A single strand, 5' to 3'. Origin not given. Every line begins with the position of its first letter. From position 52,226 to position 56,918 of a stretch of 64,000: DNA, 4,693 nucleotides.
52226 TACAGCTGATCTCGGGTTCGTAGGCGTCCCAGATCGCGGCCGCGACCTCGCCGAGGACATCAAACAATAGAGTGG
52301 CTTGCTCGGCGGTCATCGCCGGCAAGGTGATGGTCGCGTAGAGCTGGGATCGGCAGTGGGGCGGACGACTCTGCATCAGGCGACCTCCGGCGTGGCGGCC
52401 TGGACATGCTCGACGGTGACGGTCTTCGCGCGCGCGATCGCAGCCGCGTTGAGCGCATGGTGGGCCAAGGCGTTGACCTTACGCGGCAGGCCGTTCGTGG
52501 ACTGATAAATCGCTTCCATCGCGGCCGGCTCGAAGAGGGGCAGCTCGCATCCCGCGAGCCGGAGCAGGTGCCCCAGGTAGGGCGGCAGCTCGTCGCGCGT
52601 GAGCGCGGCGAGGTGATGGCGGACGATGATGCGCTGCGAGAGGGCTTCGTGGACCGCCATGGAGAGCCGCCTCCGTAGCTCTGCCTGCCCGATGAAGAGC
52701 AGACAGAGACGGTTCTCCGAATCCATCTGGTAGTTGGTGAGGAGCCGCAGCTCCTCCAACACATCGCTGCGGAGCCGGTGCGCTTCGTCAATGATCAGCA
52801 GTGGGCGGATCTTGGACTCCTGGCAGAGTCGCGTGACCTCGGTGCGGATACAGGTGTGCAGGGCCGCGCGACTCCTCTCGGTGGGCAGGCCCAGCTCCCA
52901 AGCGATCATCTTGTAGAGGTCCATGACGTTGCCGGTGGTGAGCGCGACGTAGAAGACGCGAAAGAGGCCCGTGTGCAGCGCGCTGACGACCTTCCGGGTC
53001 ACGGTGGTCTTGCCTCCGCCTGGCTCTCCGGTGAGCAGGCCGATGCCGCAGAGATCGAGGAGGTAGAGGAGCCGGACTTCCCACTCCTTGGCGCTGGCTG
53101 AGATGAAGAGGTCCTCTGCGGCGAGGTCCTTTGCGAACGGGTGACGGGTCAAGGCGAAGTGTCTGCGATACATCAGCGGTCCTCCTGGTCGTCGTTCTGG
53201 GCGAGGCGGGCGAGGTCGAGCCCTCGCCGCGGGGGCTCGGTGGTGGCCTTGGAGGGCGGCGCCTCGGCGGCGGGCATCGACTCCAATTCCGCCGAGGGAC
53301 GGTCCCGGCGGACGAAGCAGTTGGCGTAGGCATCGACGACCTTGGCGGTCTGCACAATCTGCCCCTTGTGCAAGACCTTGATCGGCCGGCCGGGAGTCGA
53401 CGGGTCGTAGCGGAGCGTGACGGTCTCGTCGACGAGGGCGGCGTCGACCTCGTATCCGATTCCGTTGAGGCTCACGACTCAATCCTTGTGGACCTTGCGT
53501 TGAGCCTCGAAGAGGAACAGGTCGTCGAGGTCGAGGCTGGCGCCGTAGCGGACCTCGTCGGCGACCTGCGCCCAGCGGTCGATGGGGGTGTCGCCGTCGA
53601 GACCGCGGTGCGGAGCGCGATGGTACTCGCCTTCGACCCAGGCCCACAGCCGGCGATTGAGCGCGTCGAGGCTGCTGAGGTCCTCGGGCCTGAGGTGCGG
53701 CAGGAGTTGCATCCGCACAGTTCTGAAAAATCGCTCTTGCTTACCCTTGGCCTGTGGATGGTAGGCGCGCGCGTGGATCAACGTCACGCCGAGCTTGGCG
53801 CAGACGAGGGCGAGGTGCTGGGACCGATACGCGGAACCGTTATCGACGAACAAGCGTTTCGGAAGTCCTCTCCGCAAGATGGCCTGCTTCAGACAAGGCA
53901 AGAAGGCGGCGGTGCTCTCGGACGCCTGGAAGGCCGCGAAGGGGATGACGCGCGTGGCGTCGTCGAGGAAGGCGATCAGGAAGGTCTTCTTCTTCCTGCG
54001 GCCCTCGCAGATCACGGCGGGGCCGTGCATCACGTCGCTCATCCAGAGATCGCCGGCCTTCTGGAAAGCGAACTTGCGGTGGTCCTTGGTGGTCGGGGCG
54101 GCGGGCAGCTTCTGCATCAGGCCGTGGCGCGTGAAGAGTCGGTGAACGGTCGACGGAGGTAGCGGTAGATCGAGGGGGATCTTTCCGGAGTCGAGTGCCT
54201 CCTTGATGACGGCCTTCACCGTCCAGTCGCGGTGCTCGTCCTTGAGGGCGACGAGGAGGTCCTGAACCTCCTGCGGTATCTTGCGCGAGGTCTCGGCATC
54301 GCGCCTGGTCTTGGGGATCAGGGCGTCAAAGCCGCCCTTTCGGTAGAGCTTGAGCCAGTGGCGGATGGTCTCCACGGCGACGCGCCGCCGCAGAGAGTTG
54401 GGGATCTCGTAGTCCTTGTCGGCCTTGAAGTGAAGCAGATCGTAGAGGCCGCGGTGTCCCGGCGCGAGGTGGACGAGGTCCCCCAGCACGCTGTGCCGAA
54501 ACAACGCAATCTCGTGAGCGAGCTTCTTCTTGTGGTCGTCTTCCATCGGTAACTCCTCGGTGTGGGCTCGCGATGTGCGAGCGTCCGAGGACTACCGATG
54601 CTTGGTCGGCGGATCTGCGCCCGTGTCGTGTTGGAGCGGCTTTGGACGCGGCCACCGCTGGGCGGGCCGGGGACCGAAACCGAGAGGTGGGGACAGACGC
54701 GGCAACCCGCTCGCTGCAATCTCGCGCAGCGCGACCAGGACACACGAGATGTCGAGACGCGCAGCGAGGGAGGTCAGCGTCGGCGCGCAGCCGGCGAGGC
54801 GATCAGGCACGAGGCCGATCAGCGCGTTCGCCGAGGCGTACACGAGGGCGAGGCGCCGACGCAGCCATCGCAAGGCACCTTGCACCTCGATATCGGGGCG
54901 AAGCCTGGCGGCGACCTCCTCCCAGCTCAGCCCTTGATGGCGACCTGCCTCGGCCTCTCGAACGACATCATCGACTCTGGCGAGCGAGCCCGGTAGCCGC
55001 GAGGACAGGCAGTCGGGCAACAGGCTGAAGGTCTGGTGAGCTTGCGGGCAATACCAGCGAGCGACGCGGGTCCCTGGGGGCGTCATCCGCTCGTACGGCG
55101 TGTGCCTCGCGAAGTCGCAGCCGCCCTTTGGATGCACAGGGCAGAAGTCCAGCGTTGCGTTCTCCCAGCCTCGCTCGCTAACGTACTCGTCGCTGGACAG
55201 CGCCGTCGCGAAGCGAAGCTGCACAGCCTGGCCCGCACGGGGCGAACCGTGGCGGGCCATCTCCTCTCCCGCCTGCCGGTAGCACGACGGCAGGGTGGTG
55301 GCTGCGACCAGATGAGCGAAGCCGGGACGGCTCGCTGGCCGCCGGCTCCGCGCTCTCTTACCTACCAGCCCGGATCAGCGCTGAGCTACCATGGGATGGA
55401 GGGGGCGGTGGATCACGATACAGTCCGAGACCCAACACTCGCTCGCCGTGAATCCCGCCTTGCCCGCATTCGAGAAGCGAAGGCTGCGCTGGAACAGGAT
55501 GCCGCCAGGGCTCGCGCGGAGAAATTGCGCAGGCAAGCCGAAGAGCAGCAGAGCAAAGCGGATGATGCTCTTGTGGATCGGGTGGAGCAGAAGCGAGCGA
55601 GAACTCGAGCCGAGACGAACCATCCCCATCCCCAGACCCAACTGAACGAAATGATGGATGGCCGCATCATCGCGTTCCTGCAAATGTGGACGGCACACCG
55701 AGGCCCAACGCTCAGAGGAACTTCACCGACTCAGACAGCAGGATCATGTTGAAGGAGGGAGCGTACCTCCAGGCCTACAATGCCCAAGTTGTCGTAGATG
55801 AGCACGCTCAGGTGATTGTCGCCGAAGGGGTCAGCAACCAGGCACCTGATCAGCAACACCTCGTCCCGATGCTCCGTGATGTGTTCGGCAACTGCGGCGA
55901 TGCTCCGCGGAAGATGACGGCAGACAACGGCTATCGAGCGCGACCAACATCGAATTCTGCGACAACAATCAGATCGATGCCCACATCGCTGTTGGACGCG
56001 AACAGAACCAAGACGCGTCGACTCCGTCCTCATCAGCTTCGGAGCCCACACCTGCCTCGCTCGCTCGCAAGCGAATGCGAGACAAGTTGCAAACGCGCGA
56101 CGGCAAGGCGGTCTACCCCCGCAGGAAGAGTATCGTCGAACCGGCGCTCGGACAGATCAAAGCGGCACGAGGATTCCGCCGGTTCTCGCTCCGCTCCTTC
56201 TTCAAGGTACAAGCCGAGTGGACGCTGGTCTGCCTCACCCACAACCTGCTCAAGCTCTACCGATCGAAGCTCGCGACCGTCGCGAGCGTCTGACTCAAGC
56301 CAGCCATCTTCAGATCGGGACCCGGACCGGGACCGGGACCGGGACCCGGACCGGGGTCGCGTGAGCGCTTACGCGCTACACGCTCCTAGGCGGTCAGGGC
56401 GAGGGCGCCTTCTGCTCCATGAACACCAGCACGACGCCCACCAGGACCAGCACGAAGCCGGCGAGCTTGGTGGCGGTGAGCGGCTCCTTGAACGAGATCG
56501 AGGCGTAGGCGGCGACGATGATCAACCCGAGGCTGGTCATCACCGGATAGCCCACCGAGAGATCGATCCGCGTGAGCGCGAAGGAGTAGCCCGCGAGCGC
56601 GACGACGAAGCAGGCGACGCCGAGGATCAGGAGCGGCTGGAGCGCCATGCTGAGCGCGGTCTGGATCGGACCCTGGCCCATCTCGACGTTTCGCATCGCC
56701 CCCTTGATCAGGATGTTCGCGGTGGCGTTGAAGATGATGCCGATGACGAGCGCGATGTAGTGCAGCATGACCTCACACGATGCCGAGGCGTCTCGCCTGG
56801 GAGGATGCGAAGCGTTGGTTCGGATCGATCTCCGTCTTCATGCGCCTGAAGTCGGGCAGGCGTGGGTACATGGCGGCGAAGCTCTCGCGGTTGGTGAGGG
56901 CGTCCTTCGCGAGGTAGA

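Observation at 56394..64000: Complete DprE1/DprE2/UbiA-type lipid-linked pentofuranose (arabinofuranose-like) donor pathway with GT-C transferase in a myxobacterium-like genome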

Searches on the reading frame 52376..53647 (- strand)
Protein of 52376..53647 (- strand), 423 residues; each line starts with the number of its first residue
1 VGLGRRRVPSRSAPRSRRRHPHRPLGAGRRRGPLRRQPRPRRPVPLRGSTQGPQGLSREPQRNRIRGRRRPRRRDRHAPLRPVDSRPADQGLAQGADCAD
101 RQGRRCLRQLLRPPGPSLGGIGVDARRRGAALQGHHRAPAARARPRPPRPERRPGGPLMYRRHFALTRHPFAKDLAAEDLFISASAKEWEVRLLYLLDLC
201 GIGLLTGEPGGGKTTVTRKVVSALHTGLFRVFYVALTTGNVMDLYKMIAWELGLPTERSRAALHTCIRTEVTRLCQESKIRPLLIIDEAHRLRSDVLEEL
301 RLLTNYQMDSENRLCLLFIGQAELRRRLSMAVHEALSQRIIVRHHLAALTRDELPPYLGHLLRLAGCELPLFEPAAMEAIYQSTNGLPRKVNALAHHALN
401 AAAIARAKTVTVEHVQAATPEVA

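Call 81: search_protein_families(library=pfam, proteins=[window:52376-53647:-], max_evalue=0.01)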
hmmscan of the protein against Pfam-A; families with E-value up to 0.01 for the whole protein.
window:52376-53647:- (423 aa): 8 families
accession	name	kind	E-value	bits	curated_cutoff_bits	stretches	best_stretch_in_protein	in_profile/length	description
PF13401.12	AAA_22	-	2.3e-25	89.8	27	1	200-328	5-130/130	AAA domain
PF07728.20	AAA_5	-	2.7e-05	24.6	22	1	204-309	3-96/139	AAA domain (dynein-related subfamily)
PF13245.12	AAA_19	-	2.9e-05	24.7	25.1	1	203-320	14-124/134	AAA domain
PF09848.15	SLFN-g3_helicase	-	8.1e-05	22.5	24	1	204-295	5-96/354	Schlafen group 3, DNA/RNA helicase domain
PF13604.12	AAA_30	-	8.8e-05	22.8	27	1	203-300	21-108/191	AAA domain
PF00004.35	AAA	-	0.00048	21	21.2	1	204-296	2-73/131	ATPase family associated with various cellular activities (AAA)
PF13191.12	AAA_16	-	0.0021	19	32.6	0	201-306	25-158/167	AAA ATPase domain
PF05496.18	RuvB_N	-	0.0053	17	27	0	246-300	51-104/159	Holliday junction DNA helicase RuvB P-loop domain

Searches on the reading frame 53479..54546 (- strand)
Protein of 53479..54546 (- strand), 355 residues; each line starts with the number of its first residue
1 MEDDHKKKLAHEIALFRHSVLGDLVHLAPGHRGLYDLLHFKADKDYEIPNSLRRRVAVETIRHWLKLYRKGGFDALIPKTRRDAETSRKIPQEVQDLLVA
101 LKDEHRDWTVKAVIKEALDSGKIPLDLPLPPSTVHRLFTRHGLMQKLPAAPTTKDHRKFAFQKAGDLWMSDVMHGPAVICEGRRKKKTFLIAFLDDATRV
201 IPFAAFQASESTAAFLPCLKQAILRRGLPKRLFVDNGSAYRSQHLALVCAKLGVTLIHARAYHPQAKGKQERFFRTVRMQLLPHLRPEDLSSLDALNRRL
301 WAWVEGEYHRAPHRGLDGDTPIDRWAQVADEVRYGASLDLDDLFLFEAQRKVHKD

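Call 25: search_protein_families(library=pfam, proteins=[window:53479-54546:-], max_evalue=0.001)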
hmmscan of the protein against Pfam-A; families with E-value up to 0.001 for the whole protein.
window:53479-54546:- (355 aa): 4 families
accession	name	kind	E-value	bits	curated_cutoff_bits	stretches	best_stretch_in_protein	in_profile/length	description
PF00665.32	rve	-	5e-13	49.6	32.6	1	163-264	3-102/102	Integrase core domain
PF13565.12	HTH_32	-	2.2e-09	38.2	33.7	1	60-137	1-72/73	Homeodomain-like domain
PF13683.12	rve_3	-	7.9e-06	26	26.5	1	253-321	2-67/67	Integrase core domain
PF13518.12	HTH_28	-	1.2e-05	25.7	25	1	56-83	24-51/52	Helix-turn-helix domain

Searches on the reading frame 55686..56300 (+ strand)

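Call 81: search_protein_families(library=pfam, proteins=[window:55686-56300:+], max_evalue=0.01)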
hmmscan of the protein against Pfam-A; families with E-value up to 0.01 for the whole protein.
window:55686-56300:+ (205 aa): 1 family
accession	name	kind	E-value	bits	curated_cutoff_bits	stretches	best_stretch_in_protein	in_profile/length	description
PF01609.27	DDE_Tnp_1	-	0.0095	16.1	23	0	22-84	27-87/200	Transposase DDE domain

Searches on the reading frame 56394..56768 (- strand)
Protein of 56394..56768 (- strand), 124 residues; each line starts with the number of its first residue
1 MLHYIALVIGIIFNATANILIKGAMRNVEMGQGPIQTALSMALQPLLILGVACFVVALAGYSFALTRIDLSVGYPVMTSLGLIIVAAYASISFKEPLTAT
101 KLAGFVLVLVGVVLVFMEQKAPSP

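Call 7: search_protein_families(library=pfam, proteins=[window:56394-56768:-], max_evalue=0.01)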
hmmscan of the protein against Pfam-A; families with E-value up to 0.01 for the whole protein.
window:56394-56768:- (124 aa): 4 families
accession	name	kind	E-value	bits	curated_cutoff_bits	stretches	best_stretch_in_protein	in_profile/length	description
PF00893.25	Multi_Drug_Res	-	1e-06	29.6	23.7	1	47-108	32-93/93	Small Multidrug Resistance protein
PF10639.15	TMEM234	-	8.6e-06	26.3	30.1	1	7-115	2-112/113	Putative transmembrane family 234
PF00892.27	EamA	-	1.6e-05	25.6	28.2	1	44-116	63-134/135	EamA-like transporter family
PF04342.18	DMT_6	-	0.0059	17.3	25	0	78-116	66-104/104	Putative member of DMT superfamily (DUF486)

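Call 8: search_protein_families(library=ncbifam, proteins=[window:56394-56768:-], max_evalue=0.01)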
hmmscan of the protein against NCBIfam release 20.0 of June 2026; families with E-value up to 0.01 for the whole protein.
window:56394-56768:- (124 aa): 14 families
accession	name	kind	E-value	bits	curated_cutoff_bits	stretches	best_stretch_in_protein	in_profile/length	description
NF051482.1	EbrB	exception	3e-07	31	160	1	48-115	33-101/105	SMR family multidrug efflux transporter EbrB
NF002816.2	PRK02971.1-2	equivalog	4.2e-07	30.4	99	1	10-118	6-119/120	4-amino-4-deoxy-L-arabinose-phosphoundecaprenol flippase subunit ArnF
TIGR03340.1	phn_DUF6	hypoth_equivalog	6.7e-07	29.3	288.15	1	39-119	58-137/281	phosphonate utilization associated putative membrane protein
NF007934.1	PRK10650.1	equivalog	2.1e-06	28.2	103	1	46-116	37-107/109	multidrug/spermidine efflux SMR transporter subunit MdtI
NF007767.1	PRK10452.1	equivalog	9.3e-06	25.8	122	1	48-116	34-102/120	multidrug/spermidine efflux SMR transporter subunit MdtJ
NF051481.1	EbrA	exception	6.3e-05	23.3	160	1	43-115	31-102/104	SMR family multidrug efflux transporter EbrA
NF033137.0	SMR_qac_int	equivalog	0.00029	21.4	188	1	49-118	34-103/109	Qac family quaternary ammonium compound efflux SMR transporter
NF011625.2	PRK15051.1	equivalog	0.00034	20.8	92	1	4-115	3-107/111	4-amino-4-deoxy-L-arabinose-phosphoundecaprenol flippase subunit ArnE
NF000067.2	SMR_qac_FL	exception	0.0014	19.2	205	1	49-116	35-102/110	quaternary ammonium compound efflux SMR transporter QacL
NF000023.1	qac_SMR_C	exception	0.0036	17.4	200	1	53-114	38-99/107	quaternary ammonium compound efflux SMR transporter QacC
NF000279.1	qac_SMR_H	exception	0.005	17.2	205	1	48-115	33-100/107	quaternary ammonium compound efflux SMR transporter QacH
NF033470.1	SMR_qac_bcrC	exception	0.0059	17.1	225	0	49-115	34-101/114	quaternary ammonium compound efflux SMR transporter BcrC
NF033136.1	SMR_qac_K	exception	0.0062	17.2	205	1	47-121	34-107/110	quaternary ammonium compound efflux SMR transporter QacK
NF000384.1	QacCGHJ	equivalog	0.0066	16.7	160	0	50-115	35-100/107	QacCGHJ group quaternary ammonium compound efflux SMR transporter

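Call 12: find_encoding_contigs(protein=window:56394-56768:-, flank=10000, max_places=6)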
Protein window:56394-56768:- (124 aa): 1 contig read that carries it; 1 place shown.
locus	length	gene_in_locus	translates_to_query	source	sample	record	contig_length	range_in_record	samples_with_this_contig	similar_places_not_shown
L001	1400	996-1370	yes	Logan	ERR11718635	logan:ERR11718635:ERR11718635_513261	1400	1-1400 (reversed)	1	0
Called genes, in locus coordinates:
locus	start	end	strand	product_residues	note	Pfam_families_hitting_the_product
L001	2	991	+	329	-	?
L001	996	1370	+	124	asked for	PF00893:Multi_Drug_Res (faint), PF00892:EamA (faint), PF10639:TMEM234 (weak)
